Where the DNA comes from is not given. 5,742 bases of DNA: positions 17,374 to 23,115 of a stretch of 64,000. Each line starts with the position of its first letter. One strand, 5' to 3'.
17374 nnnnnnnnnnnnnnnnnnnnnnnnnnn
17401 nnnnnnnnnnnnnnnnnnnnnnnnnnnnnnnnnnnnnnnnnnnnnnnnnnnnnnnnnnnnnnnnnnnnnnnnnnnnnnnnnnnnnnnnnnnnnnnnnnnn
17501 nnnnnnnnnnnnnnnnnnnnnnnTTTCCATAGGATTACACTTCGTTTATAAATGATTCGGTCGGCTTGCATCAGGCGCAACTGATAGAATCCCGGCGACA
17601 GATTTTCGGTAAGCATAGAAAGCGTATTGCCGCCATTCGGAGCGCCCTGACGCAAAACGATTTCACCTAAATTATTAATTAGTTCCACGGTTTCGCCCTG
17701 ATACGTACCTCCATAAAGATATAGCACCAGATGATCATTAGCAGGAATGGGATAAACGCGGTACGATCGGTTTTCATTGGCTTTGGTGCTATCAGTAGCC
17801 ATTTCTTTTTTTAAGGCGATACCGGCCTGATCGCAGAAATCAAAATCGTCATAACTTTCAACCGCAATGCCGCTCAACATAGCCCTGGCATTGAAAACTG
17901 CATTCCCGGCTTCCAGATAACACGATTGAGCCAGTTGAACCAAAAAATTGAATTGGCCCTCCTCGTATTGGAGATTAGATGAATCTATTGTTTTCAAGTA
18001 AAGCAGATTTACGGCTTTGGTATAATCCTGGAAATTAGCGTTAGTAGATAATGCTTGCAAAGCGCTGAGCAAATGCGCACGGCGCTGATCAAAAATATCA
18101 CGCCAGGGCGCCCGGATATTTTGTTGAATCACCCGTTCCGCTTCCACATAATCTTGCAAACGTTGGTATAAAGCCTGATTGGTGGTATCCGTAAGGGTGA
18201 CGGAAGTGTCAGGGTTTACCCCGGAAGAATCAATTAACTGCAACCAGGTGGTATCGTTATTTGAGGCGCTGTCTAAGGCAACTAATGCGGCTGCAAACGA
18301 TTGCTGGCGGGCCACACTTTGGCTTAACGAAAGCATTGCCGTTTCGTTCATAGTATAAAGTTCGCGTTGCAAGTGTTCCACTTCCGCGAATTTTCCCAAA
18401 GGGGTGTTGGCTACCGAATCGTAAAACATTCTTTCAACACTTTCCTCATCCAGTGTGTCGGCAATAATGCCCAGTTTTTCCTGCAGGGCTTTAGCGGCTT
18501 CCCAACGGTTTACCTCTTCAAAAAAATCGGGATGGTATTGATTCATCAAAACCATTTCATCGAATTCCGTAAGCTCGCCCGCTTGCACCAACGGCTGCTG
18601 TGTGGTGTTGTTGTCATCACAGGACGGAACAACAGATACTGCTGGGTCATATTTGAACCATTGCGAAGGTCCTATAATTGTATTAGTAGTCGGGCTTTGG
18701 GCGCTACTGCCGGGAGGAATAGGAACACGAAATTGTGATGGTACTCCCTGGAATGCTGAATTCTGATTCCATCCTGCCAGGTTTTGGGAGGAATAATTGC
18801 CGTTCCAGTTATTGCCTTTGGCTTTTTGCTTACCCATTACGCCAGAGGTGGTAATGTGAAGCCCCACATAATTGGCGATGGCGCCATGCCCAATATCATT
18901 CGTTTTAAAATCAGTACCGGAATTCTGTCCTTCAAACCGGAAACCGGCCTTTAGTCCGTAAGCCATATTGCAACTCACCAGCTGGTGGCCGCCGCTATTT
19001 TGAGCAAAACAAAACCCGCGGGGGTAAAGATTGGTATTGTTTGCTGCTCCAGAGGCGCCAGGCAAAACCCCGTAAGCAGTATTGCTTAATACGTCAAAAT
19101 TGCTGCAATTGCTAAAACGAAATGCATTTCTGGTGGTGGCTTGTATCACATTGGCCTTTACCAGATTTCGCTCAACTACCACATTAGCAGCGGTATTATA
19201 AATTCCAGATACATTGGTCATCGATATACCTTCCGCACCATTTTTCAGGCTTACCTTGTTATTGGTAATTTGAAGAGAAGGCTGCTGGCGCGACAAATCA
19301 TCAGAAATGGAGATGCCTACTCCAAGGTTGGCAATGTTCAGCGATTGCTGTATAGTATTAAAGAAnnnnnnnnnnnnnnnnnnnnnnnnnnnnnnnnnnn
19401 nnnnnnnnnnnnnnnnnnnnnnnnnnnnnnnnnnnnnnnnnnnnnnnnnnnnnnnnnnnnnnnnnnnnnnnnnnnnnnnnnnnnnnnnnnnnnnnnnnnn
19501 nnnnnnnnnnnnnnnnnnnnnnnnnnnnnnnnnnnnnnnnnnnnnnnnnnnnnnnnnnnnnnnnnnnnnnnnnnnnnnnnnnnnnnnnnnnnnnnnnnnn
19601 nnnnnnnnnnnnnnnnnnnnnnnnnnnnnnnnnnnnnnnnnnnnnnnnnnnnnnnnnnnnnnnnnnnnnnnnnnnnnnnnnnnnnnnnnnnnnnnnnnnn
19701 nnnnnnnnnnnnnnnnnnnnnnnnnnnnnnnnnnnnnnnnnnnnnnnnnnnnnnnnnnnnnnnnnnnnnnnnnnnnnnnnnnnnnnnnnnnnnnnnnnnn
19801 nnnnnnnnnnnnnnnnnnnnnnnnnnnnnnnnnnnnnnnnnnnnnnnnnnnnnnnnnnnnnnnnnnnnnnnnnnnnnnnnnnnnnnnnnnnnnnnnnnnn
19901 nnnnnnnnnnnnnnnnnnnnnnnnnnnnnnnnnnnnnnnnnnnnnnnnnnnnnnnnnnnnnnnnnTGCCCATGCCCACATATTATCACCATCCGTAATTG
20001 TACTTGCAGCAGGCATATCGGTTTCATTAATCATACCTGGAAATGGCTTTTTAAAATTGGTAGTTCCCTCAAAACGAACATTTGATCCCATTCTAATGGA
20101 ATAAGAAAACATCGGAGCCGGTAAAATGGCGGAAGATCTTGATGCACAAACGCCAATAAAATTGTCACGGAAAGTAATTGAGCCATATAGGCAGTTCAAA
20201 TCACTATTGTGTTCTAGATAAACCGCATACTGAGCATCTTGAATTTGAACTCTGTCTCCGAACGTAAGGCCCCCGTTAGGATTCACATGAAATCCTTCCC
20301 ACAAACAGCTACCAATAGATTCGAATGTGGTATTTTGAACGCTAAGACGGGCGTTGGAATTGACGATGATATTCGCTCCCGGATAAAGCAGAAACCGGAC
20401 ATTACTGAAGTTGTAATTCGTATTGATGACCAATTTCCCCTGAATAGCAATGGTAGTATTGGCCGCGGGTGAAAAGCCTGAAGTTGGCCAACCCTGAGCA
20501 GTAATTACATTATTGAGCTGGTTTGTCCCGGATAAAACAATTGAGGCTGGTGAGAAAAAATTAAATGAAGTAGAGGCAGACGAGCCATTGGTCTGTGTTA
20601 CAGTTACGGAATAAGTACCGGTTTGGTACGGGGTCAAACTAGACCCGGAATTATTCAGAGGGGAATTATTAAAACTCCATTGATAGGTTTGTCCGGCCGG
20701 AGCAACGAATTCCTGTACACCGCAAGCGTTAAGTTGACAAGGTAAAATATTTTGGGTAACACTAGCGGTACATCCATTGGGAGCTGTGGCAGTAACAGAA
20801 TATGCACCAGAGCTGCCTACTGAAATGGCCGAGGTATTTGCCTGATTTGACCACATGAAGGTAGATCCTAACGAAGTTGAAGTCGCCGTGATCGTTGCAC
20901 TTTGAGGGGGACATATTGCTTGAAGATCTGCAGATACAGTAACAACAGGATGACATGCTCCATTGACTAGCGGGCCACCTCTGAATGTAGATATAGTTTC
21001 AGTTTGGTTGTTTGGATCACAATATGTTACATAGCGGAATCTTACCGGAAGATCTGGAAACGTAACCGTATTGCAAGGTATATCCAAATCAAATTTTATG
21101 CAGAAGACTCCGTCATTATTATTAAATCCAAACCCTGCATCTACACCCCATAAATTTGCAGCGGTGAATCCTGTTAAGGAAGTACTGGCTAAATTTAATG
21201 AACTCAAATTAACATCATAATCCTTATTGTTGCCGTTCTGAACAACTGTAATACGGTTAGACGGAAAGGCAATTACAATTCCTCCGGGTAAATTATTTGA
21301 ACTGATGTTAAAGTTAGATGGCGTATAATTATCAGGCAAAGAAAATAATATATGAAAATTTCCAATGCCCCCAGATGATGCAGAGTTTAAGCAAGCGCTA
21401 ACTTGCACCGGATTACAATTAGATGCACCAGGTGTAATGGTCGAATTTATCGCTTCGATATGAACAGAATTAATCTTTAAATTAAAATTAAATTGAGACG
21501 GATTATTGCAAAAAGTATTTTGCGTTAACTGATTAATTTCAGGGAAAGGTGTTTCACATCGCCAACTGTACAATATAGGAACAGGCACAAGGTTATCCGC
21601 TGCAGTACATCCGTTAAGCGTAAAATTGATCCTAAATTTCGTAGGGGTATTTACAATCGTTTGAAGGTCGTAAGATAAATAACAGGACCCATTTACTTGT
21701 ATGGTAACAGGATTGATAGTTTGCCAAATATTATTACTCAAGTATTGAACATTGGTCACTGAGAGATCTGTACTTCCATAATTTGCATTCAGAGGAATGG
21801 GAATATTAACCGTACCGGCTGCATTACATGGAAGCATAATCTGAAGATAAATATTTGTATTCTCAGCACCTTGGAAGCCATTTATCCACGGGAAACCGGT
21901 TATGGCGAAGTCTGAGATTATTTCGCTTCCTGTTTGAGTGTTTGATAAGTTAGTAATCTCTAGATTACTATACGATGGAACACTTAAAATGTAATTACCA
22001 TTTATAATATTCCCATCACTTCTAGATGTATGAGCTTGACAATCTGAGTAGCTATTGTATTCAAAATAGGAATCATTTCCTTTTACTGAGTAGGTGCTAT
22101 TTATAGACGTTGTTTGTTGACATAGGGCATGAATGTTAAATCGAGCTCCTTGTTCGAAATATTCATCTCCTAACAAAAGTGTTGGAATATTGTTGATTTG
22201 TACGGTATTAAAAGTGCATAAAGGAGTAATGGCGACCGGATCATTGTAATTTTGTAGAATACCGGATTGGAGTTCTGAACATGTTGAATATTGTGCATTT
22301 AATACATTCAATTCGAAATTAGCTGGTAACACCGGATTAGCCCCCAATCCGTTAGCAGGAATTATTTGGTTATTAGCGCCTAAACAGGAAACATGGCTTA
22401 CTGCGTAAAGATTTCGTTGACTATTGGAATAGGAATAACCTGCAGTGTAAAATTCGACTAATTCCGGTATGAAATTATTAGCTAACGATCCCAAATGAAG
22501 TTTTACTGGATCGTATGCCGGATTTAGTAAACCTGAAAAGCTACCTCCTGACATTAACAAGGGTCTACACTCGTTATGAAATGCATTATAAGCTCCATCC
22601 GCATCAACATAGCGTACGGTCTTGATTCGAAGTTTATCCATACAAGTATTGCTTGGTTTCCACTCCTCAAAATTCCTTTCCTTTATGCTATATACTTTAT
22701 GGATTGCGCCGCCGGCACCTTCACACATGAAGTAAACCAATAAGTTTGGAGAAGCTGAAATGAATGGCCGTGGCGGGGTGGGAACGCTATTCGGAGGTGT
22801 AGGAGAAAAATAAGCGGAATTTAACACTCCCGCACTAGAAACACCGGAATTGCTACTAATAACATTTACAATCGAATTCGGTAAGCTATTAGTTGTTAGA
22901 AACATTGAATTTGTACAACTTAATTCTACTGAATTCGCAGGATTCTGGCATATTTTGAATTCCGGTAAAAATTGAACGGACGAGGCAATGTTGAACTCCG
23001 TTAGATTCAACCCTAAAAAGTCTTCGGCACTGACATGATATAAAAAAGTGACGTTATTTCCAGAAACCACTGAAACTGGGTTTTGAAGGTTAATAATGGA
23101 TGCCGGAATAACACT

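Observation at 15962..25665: Two-gene T9SS cargo operon with a 2714-aa mosaic protein whose 5' two-thirds is markedly more AT-rich than its 3' third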

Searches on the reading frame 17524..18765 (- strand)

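Call 23: search_protein_families(library=pfam, proteins=[window:17524-18765:-], max_evalue=1)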
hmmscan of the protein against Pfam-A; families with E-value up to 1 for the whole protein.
window:17524-18765:- (414 aa): 3 families
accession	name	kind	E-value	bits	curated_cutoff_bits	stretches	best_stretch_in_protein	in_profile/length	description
PF18962.6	Por_Secre_tail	-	1.4e-06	28.9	27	1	337-411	1-75/75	Secretion system C-terminal sorting domain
PF11589.14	DUF3244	-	0.028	14.8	25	1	330-402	12-87/96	Domain of unknown function (DUF3244)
PF15165.12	REC114-like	-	0.078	13.2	27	1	48-87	192-231/236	Meiotic recombination protein REC114-like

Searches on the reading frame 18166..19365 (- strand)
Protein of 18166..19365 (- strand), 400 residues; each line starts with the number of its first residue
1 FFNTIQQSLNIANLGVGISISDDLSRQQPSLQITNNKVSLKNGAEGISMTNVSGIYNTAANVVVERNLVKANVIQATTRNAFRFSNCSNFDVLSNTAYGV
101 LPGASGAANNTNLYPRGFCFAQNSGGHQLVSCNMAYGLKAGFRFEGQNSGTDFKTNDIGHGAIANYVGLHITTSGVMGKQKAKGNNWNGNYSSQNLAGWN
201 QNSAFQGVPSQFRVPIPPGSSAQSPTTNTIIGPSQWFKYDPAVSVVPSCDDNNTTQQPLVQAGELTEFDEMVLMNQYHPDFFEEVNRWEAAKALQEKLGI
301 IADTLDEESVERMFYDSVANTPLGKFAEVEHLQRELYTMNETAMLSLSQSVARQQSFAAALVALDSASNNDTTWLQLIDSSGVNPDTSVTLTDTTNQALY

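Call 23: search_protein_families(library=pfam, proteins=[window:18166-19365:-], max_evalue=1)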
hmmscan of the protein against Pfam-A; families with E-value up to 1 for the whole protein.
window:18166-19365:- (400 aa): 1 family
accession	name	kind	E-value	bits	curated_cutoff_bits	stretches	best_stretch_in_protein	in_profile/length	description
PF15165.12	REC114-like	-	0.045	14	27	1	240-287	184-231/236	Meiotic recombination protein REC114-like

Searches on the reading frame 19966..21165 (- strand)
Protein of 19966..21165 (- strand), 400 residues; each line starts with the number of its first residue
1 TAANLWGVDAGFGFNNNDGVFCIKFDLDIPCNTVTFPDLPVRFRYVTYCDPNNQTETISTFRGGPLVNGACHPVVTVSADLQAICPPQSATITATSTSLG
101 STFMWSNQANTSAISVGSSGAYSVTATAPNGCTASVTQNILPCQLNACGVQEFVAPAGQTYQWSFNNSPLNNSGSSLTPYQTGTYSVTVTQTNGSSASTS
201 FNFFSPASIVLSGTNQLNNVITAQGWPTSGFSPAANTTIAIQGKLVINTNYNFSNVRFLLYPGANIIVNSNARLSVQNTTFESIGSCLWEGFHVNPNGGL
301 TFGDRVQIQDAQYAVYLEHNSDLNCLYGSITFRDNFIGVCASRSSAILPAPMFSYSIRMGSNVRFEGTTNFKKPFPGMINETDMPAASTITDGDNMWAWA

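Call 23: search_protein_families(library=pfam, proteins=[window:19966-21165:-], max_evalue=1)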
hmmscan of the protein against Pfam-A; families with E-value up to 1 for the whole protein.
window:19966-21165:- (400 aa): 4 families
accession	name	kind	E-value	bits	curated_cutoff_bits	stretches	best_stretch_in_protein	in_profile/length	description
PF00801.26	PKD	-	0.0029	18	23.5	1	141-199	15-73/80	PKD domain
PF13895.12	Ig_2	-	0.028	15.1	27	1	140-201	18-75/79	Immunoglobulin domain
PF18887.5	MBG_3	-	0.071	13.6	25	0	87-129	16-54/72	MBG domain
PF06832.18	BiPBP_C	-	0.071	13.4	26.8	1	158-200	43-89/90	Penicillin-Binding Protein C-terminus Family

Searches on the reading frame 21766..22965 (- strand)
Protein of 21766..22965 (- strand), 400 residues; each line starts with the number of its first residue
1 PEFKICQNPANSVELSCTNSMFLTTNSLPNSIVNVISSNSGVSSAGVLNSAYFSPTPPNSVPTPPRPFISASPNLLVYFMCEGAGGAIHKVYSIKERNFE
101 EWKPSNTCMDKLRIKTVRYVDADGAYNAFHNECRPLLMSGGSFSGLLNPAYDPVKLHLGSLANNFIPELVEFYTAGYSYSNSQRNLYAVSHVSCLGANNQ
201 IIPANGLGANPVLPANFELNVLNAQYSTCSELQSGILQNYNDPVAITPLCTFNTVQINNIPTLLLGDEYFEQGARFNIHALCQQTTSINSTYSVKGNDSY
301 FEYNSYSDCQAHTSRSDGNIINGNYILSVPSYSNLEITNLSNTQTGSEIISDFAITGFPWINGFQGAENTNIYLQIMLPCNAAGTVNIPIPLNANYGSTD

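Call 23: search_protein_families(library=pfam, proteins=[window:21766-22965:-], max_evalue=1)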
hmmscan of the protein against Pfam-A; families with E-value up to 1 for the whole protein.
window:21766-22965:- (400 aa): 0 families
